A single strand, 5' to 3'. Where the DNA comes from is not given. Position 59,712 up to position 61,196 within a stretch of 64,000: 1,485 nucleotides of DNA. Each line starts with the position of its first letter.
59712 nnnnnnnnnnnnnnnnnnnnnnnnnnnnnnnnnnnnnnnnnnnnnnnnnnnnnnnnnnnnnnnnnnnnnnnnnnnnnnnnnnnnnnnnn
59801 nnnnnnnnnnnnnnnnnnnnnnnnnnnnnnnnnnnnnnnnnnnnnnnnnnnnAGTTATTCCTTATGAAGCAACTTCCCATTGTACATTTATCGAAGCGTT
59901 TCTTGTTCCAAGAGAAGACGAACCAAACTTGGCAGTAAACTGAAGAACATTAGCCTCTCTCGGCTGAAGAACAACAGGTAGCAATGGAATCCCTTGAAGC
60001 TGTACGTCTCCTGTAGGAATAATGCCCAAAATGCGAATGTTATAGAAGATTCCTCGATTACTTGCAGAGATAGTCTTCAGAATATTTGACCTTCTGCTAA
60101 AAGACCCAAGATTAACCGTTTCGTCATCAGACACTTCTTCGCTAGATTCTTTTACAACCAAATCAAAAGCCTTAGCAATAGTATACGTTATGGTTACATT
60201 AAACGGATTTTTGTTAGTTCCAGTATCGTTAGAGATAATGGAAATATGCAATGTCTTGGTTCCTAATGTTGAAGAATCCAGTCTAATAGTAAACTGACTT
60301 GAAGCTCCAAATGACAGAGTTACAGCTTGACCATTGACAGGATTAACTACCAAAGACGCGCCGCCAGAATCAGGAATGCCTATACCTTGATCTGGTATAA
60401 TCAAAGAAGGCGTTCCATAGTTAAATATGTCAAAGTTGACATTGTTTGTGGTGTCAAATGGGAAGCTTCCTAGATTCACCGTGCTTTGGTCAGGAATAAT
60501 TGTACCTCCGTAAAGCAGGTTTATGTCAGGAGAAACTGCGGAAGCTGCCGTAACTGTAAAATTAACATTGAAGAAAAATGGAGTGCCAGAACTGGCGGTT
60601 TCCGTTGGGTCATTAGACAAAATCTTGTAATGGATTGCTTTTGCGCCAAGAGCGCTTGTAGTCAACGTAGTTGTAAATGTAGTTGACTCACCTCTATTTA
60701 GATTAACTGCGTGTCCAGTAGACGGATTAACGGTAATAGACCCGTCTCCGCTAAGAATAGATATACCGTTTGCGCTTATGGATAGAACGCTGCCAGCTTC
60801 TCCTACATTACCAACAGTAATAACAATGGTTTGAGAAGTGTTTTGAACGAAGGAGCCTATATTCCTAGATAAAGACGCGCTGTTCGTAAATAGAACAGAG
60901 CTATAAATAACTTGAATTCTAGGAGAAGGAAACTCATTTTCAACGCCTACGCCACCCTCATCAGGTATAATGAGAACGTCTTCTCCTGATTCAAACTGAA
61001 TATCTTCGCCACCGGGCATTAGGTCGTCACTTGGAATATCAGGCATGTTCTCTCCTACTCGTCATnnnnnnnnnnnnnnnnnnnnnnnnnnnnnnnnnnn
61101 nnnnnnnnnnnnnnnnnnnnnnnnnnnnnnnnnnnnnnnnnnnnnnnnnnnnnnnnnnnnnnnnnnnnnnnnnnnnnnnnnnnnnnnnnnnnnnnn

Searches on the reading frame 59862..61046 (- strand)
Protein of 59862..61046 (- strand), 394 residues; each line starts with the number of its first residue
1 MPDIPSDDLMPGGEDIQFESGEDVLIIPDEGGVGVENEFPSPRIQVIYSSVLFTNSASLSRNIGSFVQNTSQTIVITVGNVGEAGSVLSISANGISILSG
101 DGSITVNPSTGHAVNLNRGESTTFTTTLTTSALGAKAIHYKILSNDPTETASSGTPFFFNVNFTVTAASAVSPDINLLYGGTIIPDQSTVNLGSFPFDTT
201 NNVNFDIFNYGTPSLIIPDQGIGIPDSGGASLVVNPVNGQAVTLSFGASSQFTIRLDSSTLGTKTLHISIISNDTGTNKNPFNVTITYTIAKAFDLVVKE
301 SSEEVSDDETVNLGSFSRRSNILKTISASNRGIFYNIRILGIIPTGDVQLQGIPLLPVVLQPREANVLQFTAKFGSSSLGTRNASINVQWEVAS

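Call 9: search_protein_families(library=phrogs, proteins=[window:59862-61046:-], max_evalue=0.001)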
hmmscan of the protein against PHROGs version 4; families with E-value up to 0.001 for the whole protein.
window:59862-61046:- (394 aa): 0 families

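Call 43: search_protein_families(library=pfam, proteins=[window:59862-61046:-], max_evalue=0.01)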
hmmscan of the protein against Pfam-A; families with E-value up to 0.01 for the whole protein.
window:59862-61046:- (394 aa): 1 family
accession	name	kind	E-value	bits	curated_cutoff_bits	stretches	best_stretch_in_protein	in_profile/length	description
PF22544.2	HYDIN_VesB_CFA65-like_Ig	-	0.00011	22.8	25.5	1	186-278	6-92/100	HYDIN/CFA65/VesB-like, Ig-like domain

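Call 59: find_encoding_contigs(protein=window:59862-61046:-, flank=10000, max_places=1)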
Protein window:59862-61046:- (394 aa): 12 contigs read that carry it; 1 place shown.
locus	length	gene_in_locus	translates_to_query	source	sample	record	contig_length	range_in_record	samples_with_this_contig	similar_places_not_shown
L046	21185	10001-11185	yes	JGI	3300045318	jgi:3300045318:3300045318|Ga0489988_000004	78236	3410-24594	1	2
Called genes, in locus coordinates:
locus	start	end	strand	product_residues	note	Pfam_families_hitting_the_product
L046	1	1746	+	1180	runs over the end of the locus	-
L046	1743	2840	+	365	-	PF20706:GT4-conflict, PF00534:Glycos_transf_1, PF13692:Glyco_trans_1_4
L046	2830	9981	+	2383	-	PF04862:DUF642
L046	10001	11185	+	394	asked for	PF22544:HYDIN_VesB_CFA65-like_Ig (faint)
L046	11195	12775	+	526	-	PF07610:DUF1573 (faint)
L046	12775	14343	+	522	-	-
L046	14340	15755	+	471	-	-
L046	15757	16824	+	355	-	-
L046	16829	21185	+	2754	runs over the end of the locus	PF25788:Ig_Rha78A_N (faint)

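Call 61: find_related_loci(query=L046:1743-2840:+, collection=viral_contigs, flank=10000)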
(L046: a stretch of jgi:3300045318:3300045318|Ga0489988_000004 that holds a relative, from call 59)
Query L046:1743-2840:+ (365 aa) in viral_contigs; peptide patterns used: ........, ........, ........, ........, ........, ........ (x = any residue, [..] = any of these).
15 stretches matched a pattern; 9 encode a relative of the query (tblastn E <= 1e-3); 9 distinct loci.
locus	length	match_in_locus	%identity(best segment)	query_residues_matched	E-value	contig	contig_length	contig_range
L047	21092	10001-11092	70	1-364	0e+0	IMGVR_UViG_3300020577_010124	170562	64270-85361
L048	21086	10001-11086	67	1-362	3e-180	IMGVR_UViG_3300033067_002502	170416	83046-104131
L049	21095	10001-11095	65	1-365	2e-177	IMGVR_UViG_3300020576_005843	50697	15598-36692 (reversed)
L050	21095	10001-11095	65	1-365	5e-176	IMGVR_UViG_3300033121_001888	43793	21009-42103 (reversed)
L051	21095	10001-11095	65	1-365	5e-176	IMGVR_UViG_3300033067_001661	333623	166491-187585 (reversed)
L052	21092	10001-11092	65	1-364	1e-175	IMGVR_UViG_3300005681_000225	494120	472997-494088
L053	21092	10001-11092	65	1-364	1e-175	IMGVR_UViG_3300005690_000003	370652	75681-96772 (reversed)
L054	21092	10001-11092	68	1-364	0e+0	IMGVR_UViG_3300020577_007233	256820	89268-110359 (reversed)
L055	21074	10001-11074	46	6-362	5e-112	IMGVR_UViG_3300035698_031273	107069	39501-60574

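Call 64: search_protein_families(library=phrogs, proteins=[L054:46-2700:+, L054:2700-6251:+, L054:6462-10004:+, L054:10001-11098:+, L054:11088-18299:+], max_evalue=0.001)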
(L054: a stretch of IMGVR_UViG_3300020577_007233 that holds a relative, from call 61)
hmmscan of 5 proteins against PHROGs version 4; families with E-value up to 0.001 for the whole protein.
L054:46-2700:+ (884 aa): 0 families

L054:2700-6251:+ (1183 aa): 0 families

L054:6462-10004:+ (1180 aa): 0 families

L054:10001-11098:+ (365 aa): 2 families
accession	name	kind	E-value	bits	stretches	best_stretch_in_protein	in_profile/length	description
phrog_2170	-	moron, auxiliary metabolic gene and host takeover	4.7e-37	128.9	1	12-361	15-372/374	glycosyltransferase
phrog_4356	-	moron, auxiliary metabolic gene and host takeover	3.6e-11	43.9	1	98-353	71-304/307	glycosyltransferase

L054:11088-18299:+ (2403 aa): 0 families

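Call 66: search_solved_structures(query=L046:1743-2840:+, max_evalue=0.001)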
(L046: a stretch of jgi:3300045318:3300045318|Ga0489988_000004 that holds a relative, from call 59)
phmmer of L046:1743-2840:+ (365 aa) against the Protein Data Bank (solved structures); distinct sequences matched with E-value up to 0.001: 5.
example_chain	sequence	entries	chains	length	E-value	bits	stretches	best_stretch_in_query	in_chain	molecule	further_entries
5i45_A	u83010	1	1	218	2.9e-09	39.5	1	128-290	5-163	Glycosyl transferases group 1 family protein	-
6kih_A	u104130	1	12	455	1.2e-05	27.5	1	159-296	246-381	Tll1590 protein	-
3c4q_A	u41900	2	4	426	3.6e-05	26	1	160-292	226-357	Predicted glycosyltransferases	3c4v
3c48_A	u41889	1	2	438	3.8e-05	25.9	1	160-292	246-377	Predicted glycosyltransferases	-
3oy2_A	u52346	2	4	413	0.00061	22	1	219-328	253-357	Glycosyltransferase B736L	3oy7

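Call 90: find_homologous_proteins(query=L054:46-2700:+, max_evalue=1e-10)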
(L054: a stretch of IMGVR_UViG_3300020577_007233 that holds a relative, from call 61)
Query L054:46-2700:+ (884 aa): 25 proteins with E <= 1e-10 among 8000 candidates.
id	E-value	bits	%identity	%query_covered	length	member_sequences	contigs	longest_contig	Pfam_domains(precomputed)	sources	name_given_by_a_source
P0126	0.0e+0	1916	93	100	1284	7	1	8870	-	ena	-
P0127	0.0e+0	1783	87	100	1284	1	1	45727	-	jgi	-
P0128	0.0e+0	1401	66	100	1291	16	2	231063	-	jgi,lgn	-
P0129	0.0e+0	1379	66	100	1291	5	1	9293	-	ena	-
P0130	0.0e+0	1367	66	100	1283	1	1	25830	-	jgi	-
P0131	0.0e+0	1350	66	99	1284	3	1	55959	-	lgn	-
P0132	0.0e+0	1323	63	100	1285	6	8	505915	-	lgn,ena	-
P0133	0.0e+0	1318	65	100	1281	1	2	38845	-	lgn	-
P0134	0.0e+0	1243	62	100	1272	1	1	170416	-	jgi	-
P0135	0.0e+0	1216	59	100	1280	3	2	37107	-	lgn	-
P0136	0.0e+0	1208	58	100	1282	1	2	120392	-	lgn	-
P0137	0.0e+0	1157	57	100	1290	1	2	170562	-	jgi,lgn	-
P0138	3.6e-298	1009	63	76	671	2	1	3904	-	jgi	jgi:hypothetical protein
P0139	1.7e-281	954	49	100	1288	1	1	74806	-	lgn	-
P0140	2.6e-251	854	49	90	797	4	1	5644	-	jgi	jgi:hypothetical protein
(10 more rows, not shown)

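Call 91: find_encoding_contigs(protein=P0128, flank=10000, max_places=1)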
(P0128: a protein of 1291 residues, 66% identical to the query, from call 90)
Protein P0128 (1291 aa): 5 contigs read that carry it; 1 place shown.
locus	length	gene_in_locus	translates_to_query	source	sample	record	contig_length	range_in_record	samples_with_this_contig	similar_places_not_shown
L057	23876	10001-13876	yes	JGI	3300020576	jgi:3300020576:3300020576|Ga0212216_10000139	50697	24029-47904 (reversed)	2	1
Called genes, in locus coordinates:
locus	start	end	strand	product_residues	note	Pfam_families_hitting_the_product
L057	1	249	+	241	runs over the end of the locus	-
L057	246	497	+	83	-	-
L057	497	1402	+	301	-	-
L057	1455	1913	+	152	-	-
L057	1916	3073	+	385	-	PF00534:Glycos_transf_1 (faint)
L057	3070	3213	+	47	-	-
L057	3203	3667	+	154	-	-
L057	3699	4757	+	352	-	PF18906:Phage_tube_2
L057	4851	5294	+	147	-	-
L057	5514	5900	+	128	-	-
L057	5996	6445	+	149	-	-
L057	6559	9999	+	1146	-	-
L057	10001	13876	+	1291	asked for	-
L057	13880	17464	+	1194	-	-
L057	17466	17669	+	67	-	-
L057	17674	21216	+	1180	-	-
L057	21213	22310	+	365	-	PF20706:GT4-conflict, PF00534:Glycos_transf_1, PF13692:Glyco_trans_1_4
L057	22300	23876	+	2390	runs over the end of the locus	PF04862:DUF642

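Call 92: search_solved_structures(query=L057:1916-3073:+, max_evalue=1)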
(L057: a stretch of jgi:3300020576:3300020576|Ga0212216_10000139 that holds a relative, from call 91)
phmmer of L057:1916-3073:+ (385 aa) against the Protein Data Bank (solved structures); distinct sequences matched with E-value up to 1: 3.
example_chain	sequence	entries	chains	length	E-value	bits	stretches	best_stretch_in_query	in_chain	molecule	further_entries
6n1x_A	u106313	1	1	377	0.00016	24.3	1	251-306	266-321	Glycosyltransferase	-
6d9t_A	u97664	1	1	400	0.00017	24.1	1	251-306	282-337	Glycosyl transferase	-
5d00_A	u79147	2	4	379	0.015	17.8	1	251-309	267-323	N-acetyl-alpha-D-glucosaminyl L-malate synthase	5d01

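Call 93: search_solved_structures(query=L057:3699-4757:+, max_evalue=1)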
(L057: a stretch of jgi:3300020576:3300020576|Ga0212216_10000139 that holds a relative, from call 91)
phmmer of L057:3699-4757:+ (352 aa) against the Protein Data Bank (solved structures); distinct sequences matched with E-value up to 1: 1.
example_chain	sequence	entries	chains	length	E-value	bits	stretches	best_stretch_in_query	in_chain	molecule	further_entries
8xan_B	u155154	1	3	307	0.31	13.5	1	92-158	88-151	Major tail structural protein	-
